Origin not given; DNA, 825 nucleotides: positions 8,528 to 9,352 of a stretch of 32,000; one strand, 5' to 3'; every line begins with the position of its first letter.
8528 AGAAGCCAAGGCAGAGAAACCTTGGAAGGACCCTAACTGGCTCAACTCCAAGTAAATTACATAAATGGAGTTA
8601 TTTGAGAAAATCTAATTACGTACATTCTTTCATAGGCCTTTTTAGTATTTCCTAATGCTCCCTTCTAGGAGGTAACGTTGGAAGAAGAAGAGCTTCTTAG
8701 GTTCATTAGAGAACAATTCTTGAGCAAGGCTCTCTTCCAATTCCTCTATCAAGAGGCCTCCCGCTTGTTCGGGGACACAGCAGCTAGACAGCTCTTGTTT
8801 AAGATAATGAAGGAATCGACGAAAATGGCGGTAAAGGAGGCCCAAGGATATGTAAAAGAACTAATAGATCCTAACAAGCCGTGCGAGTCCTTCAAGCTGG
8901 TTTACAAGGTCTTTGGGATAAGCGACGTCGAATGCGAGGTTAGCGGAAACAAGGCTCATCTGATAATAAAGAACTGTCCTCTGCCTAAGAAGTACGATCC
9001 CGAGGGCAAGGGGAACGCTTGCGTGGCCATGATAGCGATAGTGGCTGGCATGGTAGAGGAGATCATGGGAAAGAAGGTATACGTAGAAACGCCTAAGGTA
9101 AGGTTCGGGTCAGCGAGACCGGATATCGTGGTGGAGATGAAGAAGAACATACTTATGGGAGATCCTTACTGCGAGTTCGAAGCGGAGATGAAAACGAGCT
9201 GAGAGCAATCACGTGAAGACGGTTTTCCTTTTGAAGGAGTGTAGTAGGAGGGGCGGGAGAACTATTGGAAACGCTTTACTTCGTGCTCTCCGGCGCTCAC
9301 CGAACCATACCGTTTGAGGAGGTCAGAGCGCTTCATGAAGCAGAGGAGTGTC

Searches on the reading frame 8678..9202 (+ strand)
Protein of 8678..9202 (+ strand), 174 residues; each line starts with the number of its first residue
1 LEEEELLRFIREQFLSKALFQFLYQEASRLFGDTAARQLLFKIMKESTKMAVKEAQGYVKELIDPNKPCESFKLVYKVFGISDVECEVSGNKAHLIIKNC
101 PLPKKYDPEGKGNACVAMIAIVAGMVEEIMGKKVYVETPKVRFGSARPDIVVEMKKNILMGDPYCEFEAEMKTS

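Call 73: search_protein_families(library=pfam, proteins=[window:8678-9202:+], max_evalue=0.001)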
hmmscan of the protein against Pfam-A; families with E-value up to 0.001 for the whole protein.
window:8678-9202:+ (174 aa): 1 family
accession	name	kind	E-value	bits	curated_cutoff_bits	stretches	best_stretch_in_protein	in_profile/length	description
PF02830.23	V4R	-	1.6e-05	25.3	31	0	95-137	3-44/62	V4R domain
